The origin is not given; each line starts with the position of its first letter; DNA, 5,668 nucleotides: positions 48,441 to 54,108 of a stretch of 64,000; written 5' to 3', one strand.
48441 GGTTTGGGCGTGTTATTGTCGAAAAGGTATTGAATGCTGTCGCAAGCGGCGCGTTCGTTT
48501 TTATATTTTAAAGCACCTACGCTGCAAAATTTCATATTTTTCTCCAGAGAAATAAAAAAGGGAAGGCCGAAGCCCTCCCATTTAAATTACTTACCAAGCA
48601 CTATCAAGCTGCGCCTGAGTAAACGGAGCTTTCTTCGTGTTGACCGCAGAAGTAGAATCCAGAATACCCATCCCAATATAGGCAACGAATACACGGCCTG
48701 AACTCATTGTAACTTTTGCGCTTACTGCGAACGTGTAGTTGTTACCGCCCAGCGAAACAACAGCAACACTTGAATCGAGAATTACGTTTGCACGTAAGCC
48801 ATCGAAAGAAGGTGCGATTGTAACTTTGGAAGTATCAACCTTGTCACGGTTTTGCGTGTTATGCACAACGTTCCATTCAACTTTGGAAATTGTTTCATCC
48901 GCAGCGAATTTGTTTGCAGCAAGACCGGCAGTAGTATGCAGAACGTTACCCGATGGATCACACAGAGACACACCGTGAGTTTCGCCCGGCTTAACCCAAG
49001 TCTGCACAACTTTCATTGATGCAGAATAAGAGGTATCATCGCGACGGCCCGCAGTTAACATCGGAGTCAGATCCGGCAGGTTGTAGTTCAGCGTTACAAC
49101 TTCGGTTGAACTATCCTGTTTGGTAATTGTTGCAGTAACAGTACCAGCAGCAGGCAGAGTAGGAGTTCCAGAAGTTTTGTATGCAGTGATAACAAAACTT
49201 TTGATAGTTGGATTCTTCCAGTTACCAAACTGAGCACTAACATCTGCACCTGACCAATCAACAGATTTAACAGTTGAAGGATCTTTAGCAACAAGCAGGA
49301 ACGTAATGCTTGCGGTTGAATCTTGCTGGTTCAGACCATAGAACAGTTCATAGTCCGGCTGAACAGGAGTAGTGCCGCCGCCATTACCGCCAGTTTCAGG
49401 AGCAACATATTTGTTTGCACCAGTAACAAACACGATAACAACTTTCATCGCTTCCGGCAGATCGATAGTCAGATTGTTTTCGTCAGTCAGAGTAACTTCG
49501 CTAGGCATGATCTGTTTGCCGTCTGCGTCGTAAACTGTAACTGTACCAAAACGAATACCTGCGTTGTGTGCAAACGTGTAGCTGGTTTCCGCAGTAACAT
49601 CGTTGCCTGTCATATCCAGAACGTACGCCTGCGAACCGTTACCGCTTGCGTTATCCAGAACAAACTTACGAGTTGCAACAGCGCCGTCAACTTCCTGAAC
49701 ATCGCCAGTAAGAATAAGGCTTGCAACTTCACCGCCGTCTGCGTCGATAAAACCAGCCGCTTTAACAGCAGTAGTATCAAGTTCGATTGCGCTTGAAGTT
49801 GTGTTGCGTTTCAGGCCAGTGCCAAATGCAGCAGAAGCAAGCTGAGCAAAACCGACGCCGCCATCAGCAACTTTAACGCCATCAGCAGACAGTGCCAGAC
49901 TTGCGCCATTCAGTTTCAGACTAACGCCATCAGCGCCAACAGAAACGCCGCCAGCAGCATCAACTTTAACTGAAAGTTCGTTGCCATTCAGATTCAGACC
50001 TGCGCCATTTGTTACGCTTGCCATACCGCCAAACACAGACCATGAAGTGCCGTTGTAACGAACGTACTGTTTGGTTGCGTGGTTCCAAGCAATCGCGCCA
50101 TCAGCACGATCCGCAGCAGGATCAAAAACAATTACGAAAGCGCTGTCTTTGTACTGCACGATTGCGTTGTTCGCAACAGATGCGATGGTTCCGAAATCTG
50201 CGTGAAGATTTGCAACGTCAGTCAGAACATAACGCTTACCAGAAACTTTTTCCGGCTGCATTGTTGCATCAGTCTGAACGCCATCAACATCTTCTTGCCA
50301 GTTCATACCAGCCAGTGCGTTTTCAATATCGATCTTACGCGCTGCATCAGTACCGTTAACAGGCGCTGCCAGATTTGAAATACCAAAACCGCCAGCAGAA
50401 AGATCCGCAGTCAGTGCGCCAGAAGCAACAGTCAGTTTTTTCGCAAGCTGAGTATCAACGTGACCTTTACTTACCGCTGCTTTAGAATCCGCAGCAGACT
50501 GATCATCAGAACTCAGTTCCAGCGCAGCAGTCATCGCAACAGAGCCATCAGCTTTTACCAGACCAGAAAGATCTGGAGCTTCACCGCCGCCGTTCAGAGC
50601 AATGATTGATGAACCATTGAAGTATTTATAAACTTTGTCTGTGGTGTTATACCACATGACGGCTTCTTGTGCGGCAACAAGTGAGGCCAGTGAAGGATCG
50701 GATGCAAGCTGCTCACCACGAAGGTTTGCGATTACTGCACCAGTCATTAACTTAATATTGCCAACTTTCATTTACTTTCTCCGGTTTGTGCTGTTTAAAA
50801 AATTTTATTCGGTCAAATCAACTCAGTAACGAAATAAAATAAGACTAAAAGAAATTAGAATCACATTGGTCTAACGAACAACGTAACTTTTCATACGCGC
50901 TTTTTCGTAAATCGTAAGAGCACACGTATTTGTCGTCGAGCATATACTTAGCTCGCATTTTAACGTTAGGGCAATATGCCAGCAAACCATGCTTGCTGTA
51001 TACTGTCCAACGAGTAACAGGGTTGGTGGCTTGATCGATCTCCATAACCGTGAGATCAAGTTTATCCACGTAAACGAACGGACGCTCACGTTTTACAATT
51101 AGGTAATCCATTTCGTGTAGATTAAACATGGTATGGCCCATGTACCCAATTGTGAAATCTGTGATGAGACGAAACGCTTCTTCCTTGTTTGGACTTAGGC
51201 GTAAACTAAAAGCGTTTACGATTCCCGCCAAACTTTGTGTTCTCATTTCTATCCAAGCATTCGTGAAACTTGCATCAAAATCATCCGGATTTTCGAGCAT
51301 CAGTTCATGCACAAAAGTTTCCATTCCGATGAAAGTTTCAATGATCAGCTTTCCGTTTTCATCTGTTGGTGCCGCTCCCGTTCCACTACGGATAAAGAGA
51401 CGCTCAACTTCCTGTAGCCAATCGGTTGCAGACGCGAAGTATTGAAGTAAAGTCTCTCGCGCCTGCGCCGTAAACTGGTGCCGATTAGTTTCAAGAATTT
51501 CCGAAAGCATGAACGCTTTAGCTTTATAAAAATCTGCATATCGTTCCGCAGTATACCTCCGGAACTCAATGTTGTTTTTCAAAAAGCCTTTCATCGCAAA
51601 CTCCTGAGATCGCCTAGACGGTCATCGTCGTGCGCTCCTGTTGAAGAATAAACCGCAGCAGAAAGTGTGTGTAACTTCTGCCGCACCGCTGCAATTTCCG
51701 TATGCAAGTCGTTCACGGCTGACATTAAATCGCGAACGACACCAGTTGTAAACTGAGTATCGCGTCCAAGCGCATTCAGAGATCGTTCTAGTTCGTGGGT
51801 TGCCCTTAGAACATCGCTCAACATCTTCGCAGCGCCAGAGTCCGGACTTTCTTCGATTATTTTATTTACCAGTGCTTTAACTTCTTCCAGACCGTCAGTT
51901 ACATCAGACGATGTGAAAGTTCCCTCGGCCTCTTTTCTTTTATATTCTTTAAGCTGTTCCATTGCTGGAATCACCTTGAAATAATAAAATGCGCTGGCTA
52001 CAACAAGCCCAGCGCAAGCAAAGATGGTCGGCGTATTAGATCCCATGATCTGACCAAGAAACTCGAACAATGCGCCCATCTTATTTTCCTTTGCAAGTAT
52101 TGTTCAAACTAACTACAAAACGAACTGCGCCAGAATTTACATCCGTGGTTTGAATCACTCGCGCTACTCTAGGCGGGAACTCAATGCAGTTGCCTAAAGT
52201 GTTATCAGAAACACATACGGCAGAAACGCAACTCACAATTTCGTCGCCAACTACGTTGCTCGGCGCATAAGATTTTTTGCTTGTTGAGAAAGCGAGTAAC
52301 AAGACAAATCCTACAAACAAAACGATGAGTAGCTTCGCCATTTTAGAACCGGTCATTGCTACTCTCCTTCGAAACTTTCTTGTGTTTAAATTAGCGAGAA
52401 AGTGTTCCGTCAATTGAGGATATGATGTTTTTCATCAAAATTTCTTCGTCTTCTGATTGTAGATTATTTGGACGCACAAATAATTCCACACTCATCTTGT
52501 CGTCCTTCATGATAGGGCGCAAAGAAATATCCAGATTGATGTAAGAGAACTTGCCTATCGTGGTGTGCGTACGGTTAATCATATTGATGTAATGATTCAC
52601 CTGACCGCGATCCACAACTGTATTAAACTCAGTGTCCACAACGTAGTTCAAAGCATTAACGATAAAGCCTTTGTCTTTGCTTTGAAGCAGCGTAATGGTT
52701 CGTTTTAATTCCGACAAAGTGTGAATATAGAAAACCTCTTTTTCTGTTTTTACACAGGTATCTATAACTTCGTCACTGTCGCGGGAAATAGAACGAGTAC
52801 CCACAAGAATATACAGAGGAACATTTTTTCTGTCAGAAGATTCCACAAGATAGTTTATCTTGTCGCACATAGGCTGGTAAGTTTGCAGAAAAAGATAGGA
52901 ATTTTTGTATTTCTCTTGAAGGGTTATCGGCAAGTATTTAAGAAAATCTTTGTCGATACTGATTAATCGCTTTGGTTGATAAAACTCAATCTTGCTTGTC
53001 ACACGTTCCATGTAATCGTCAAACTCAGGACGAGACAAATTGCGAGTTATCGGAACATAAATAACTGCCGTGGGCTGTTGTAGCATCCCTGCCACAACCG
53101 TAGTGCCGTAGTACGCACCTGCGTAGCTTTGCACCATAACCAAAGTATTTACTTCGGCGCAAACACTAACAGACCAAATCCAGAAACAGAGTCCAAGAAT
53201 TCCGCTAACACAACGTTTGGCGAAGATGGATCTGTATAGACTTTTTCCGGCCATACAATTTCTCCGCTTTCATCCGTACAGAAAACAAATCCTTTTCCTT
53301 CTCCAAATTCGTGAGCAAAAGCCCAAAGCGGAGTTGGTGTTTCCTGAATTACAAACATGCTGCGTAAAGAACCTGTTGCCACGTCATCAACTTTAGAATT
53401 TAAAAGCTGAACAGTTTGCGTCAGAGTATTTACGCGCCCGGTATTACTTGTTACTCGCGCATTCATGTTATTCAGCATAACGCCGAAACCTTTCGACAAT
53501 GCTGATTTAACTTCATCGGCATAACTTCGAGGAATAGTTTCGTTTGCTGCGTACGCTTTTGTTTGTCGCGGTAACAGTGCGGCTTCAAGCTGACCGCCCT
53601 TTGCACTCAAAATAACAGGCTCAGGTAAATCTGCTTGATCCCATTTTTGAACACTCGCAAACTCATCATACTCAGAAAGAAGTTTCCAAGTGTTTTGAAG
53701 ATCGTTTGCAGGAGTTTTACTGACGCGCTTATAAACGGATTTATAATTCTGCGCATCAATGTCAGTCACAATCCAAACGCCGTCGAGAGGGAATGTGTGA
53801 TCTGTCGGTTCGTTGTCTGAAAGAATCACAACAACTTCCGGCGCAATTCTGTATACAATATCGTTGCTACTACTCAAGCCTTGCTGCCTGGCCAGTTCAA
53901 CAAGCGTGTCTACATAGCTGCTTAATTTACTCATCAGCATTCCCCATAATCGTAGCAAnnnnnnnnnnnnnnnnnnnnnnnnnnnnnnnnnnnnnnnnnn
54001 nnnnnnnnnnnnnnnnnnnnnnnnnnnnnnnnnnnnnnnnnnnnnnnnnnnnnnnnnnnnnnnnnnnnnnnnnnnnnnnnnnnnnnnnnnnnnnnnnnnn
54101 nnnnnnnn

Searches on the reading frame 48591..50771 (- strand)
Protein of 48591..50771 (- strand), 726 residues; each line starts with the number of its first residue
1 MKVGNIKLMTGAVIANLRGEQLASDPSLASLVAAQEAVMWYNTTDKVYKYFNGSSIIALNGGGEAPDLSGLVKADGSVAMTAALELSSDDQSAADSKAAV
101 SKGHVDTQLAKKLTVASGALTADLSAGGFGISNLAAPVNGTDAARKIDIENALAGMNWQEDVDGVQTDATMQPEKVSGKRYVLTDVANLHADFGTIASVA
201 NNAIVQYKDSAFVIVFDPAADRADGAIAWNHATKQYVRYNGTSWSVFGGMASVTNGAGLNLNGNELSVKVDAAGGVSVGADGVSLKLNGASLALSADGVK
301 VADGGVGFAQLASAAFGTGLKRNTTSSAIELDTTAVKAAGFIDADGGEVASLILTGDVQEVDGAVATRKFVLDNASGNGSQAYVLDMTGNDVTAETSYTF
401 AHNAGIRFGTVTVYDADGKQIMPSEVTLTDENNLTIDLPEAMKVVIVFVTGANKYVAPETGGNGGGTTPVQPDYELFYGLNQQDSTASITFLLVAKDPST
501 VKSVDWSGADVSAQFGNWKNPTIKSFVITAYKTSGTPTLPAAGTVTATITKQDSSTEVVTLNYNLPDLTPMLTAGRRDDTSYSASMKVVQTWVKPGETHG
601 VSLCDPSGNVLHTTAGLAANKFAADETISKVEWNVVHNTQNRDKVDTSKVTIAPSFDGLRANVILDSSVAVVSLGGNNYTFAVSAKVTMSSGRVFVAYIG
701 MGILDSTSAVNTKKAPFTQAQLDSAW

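Call 38: search_protein_families(library=phrogs, proteins=[window:48591-50771:-], max_evalue=0.001)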
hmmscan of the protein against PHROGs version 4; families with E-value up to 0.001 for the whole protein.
window:48591-50771:- (726 aa): 3 families
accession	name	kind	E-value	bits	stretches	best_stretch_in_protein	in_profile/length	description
phrog_16122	-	head and packaging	1.2e-126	424.8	2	105-453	151-524/526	virion structural protein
phrog_21918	-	unknown function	1.5e-08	35.3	1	392-454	70-132/200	-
phrog_7419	-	unknown function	0.00098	19.8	0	136-235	135-226/306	-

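Call 57: search_protein_families(library=pfam, proteins=[window:48591-50771:-], max_evalue=5)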
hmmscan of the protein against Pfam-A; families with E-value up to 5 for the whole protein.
window:48591-50771:- (726 aa): 1 family
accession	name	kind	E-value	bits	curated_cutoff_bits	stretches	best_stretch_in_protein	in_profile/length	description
PF06536.16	Av_adeno_fibre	-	0.04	14.2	22.7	1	257-287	23-53/56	Avian adenovirus fibre, N-terminal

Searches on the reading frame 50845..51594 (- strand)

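Call 38: search_protein_families(library=phrogs, proteins=[window:50845-51594:-], max_evalue=0.001)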
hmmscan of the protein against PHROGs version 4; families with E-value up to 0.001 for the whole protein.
window:50845-51594:- (249 aa): 1 family
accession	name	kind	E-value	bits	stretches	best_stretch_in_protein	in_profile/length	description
phrog_19088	-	moron, auxiliary metabolic gene and host takeover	1.8e-76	258.3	1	1-249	1-259/263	ABC transporter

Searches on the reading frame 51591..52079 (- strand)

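Call 38: search_protein_families(library=phrogs, proteins=[window:51591-52079:-], max_evalue=0.001)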
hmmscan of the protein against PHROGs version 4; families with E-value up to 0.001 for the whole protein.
window:51591-52079:- (162 aa): 2 families
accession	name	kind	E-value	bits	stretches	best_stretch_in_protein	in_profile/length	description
phrog_31730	-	moron, auxiliary metabolic gene and host takeover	2.7e-31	109.8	1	6-162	4-168/168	membrane protein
phrog_28931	-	unknown function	0.00094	19.9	0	11-85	7-78/186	-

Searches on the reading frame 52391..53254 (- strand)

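Call 38: search_protein_families(library=phrogs, proteins=[window:52391-53254:-], max_evalue=0.001)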
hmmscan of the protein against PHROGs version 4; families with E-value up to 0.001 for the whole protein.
window:52391-53254:- (287 aa): 1 family
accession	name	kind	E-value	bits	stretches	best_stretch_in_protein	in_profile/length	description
phrog_31505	-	unknown function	1.6e-30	107.3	1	44-286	7-272/273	-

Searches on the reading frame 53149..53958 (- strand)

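Call 38: search_protein_families(library=phrogs, proteins=[window:53149-53958:-], max_evalue=0.001)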
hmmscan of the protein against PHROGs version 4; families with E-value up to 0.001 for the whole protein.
window:53149-53958:- (269 aa): 2 families
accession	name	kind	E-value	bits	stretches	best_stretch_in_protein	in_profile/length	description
phrog_24148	-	DNA, RNA and nucleotide metabolism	1.6e-78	264.9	1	9-265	1-264/275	HNH endonuclease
phrog_13325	-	unknown function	4.7e-13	49.3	1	9-112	1-112/776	-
